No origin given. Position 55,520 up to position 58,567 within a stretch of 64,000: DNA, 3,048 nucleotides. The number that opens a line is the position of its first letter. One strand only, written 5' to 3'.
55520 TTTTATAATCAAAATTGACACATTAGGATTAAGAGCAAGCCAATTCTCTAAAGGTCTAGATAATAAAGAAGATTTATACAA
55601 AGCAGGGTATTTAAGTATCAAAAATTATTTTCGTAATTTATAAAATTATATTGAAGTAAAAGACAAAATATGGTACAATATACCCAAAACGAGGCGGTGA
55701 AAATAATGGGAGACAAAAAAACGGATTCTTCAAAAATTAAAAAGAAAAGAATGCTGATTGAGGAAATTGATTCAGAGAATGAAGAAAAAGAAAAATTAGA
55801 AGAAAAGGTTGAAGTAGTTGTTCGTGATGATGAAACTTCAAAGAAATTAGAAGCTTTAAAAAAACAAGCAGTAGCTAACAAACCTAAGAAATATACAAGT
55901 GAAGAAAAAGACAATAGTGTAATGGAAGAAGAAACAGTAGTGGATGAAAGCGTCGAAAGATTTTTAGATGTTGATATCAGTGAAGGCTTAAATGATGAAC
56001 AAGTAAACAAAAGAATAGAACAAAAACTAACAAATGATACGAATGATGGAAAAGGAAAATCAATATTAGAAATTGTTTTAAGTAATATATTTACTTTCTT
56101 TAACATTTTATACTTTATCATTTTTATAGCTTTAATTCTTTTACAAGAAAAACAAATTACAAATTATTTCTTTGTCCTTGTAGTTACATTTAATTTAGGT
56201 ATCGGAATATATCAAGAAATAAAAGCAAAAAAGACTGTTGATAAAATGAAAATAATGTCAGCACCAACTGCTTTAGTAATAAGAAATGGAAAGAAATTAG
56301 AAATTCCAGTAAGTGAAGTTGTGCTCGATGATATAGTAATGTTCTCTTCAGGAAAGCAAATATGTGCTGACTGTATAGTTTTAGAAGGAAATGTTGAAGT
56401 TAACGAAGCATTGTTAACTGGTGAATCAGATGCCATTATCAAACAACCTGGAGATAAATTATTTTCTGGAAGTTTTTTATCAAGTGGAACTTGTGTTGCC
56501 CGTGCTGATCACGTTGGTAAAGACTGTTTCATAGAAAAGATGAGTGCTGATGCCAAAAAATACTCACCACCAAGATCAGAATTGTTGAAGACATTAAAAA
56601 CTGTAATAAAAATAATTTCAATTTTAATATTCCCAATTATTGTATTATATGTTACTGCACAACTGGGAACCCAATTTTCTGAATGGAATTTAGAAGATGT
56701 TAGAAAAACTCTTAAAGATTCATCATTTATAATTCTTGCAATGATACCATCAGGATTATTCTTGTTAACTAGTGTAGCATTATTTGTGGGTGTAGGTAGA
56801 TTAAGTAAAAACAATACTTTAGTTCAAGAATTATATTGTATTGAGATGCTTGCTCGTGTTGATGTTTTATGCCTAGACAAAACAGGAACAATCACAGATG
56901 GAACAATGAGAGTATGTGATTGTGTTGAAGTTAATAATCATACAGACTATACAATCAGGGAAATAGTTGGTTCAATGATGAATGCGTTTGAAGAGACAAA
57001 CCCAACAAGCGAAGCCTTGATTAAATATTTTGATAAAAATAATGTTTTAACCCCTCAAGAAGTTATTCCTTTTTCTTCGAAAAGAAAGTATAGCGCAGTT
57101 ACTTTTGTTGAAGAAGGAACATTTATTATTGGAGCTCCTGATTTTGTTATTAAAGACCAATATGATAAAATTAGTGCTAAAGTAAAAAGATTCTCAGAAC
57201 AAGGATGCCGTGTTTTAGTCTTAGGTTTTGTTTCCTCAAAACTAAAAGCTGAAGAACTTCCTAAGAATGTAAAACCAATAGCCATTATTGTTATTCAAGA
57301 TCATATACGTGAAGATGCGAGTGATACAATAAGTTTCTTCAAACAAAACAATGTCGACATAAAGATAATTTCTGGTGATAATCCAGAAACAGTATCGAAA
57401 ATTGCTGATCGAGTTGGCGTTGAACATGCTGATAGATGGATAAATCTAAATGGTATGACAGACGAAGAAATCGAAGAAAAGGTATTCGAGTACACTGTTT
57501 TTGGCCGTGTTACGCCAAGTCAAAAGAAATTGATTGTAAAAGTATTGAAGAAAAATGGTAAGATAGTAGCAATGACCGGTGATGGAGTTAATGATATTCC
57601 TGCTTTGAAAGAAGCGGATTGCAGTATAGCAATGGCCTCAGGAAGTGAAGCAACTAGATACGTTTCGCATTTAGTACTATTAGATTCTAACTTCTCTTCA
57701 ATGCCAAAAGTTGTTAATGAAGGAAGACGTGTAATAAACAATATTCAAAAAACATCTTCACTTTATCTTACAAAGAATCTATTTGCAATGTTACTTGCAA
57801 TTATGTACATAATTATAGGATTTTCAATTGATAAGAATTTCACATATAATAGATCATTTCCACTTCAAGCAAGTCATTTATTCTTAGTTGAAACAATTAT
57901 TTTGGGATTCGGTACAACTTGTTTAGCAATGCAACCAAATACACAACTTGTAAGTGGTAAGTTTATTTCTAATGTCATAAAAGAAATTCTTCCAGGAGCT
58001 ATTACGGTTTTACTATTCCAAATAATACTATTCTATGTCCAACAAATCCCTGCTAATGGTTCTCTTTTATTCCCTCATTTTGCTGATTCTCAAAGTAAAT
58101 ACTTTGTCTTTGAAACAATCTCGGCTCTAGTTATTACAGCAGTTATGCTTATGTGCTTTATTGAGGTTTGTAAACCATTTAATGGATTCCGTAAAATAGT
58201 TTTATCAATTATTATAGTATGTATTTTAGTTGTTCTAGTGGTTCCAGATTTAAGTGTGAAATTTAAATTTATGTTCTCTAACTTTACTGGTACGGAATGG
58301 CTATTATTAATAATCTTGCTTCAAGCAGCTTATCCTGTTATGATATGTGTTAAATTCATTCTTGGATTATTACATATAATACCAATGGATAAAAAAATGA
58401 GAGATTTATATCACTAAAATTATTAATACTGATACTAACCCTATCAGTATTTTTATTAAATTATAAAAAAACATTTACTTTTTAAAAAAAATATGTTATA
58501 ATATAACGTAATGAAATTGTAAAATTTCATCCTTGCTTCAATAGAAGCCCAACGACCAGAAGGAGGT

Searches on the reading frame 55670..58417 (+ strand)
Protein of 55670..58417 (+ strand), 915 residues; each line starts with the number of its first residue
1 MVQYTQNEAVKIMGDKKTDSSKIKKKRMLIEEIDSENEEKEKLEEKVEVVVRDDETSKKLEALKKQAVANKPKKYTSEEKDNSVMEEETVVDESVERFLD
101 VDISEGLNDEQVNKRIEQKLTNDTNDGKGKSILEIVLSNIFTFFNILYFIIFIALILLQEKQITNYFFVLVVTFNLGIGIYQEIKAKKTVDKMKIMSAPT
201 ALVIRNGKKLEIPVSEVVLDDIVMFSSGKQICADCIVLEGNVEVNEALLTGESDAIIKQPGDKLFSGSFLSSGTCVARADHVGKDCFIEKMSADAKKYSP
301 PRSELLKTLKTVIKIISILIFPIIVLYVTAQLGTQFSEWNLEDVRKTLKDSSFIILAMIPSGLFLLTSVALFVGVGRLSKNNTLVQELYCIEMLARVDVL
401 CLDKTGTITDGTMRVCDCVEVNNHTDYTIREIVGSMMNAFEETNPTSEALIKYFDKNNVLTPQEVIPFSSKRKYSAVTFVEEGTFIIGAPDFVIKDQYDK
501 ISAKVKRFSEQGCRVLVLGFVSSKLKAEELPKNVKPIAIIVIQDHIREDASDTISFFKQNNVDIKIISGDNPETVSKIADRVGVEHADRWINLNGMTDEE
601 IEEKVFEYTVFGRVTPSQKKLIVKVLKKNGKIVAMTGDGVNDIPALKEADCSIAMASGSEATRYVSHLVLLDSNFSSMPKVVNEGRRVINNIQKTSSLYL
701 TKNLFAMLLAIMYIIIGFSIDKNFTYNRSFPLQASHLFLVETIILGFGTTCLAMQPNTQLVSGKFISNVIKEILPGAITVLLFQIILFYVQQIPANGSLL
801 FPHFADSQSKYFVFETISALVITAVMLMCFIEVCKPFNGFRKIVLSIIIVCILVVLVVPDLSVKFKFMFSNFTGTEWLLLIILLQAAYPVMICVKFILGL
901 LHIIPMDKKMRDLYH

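Call 25: search_protein_families(library=pfam, proteins=[window:55670-58417:+], max_evalue=0.00001)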
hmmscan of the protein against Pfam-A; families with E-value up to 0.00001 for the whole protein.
window:55670-58417:+ (915 aa): 3 families
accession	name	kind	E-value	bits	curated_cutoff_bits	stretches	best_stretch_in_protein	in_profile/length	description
PF00122.25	E1-E2_ATPase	-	2e-40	138.7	28.1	1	196-381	2-181/181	E1-E2 ATPase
PF00702.32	Hydrolase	-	1.9e-22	81.1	26.4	1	397-650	1-191/191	haloacid dehalogenase-like hydrolase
PF00690.31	Cation_ATPase_N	-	1.5e-06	28.2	20.4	1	93-150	7-64/69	Cation transporter/ATPase, N-terminus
